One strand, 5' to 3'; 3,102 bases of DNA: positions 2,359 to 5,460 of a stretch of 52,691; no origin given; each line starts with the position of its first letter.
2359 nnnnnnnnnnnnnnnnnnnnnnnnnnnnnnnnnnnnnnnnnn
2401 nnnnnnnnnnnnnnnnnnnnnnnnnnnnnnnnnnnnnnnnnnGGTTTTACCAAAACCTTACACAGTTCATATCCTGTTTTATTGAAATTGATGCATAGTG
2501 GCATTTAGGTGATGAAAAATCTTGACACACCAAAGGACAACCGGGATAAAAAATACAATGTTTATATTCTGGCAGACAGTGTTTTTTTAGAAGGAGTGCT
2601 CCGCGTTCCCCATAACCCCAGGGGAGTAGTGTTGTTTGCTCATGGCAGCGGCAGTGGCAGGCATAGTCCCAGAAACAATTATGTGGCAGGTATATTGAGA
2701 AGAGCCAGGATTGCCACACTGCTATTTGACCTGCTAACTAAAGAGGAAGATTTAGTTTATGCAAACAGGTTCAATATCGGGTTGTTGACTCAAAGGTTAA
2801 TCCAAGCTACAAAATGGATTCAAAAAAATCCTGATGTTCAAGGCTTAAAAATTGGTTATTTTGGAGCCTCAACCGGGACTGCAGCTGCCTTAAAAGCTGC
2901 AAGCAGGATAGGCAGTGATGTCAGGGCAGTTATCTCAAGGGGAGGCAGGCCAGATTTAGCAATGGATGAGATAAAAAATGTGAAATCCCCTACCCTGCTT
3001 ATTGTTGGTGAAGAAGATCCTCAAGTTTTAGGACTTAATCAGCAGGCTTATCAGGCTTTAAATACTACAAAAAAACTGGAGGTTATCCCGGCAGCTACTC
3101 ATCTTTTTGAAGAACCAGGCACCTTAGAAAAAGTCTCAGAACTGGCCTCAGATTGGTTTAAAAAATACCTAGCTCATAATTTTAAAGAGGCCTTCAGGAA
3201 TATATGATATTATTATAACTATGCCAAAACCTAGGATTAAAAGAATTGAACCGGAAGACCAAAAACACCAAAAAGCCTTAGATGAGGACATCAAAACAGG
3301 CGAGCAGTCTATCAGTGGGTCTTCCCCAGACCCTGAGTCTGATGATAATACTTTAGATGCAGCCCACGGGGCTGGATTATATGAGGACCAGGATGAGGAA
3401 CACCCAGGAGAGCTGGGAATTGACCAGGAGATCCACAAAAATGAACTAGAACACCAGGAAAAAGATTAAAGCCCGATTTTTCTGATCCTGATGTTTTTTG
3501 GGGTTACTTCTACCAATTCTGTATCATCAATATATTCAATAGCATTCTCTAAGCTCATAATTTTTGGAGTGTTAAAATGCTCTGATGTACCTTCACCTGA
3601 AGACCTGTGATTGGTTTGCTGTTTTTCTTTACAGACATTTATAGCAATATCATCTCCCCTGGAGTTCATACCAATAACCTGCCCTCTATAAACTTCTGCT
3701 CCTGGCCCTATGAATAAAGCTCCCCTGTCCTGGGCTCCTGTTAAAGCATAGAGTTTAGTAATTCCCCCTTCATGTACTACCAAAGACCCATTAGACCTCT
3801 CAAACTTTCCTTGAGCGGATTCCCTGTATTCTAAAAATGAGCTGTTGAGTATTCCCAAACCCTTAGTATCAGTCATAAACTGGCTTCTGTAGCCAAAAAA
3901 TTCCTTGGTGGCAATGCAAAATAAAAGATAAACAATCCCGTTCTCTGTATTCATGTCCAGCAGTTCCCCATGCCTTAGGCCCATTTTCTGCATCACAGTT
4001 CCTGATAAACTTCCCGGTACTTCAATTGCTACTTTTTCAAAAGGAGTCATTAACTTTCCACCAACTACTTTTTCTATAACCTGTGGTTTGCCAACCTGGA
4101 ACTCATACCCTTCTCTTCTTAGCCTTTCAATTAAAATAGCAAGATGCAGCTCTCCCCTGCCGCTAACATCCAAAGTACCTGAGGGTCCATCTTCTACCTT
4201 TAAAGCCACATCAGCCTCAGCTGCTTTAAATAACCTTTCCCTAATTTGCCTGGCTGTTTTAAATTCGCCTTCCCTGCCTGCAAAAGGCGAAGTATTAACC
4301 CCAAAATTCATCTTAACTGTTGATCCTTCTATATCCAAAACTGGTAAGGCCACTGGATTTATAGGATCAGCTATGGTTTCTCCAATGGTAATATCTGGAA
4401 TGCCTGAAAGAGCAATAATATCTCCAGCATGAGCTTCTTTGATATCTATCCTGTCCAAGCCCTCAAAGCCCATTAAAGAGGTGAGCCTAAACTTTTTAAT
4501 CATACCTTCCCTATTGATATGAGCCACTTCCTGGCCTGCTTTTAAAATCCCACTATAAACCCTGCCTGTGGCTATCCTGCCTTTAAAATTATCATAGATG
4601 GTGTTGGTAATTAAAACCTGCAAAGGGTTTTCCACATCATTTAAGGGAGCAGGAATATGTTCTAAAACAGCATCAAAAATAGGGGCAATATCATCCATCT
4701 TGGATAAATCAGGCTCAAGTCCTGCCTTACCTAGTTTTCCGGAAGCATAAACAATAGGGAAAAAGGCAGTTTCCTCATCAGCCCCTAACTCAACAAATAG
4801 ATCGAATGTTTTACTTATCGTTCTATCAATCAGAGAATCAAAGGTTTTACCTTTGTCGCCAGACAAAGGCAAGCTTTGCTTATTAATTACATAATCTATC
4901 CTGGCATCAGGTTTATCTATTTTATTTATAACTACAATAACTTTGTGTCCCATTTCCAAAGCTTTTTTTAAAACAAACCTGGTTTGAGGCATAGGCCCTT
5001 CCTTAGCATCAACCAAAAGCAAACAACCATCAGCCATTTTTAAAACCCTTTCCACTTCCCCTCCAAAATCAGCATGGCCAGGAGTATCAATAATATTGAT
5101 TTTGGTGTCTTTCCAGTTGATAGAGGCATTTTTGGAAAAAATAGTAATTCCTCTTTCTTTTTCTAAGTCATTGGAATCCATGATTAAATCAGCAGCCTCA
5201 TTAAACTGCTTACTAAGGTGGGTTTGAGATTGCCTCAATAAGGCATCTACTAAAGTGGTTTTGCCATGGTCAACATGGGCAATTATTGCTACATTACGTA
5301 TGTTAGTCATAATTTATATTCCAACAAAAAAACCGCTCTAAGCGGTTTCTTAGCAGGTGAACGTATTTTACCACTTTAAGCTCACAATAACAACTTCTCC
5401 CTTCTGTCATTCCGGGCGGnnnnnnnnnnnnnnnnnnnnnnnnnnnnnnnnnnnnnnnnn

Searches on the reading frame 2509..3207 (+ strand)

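Call 19: search_protein_families(library=pfam, proteins=[window:2509-3207:+], max_evalue=0.001)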
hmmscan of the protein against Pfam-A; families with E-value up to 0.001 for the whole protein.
window:2509-3207:+ (232 aa): 6 families
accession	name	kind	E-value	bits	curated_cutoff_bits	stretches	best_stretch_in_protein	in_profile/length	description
PF01738.24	DLH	-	1.5e-08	34.9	21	1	94-206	78-194/217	Dienelactone hydrolase family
PF12146.15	Hydrolase_4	-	6.5e-06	26.1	27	0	154-199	186-233/239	Serine aminopeptidase, S33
PF20408.4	Abhydrolase_11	-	2.3e-05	24.7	27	1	39-203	3-170/193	Alpha/beta hydrolase domain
PF00326.27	Peptidase_S9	-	5.7e-05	23.1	22.6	0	152-222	135-211/213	Prolyl oligopeptidase family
PF08840.17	BAAT_C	-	0.00037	21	20.9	0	99-145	8-53/210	BAAT / Acyl-CoA thioester hydrolase C terminal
PF12740.14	PETase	-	0.00057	19.8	28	1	109-222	121-234/263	PET hydrolase-like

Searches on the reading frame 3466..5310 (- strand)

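Call 19: search_protein_families(library=pfam, proteins=[window:3466-5310:-], max_evalue=0.001)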
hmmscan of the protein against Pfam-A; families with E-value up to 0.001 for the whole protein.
window:3466-5310:- (614 aa): 9 families
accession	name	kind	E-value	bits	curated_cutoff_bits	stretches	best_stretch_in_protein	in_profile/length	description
PF00009.33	GTP_EFTU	-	1e-54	185.5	26.5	1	3-220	2-187/188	Elongation factor Tu GTP binding domain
PF21018.2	BipA_C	-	1.5e-38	131.3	23.8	1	507-612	1-106/110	TypA/BipA C-terminal domain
PF00679.30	EFG_C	-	4.8e-16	59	27.9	1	420-504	2-87/89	Elongation factor G C-terminus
PF03144.31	GTP_EFTU_D2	-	3e-15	56.8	30.3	1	244-314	1-73/73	Elongation factor Tu domain 2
PF22042.2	EF-G_D2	-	4.9e-13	49.5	27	1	230-313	2-81/84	Elongation factor G domain 2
PF01926.29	MMR_HSR1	-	9e-09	35.9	21.9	1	7-130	2-113/113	50S ribosome-binding GTPase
PF14492.12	EFG_III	-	7.3e-05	23.2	27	1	354-407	19-74/75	Elongation Factor G, domain III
PF00350.29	Dynamin_N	-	0.00045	20.7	27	0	31-131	60-168/168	Dynamin family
PF02421.24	FeoB_N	-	0.00048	20.1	27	0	54-137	32-121/156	Ferrous iron transport protein B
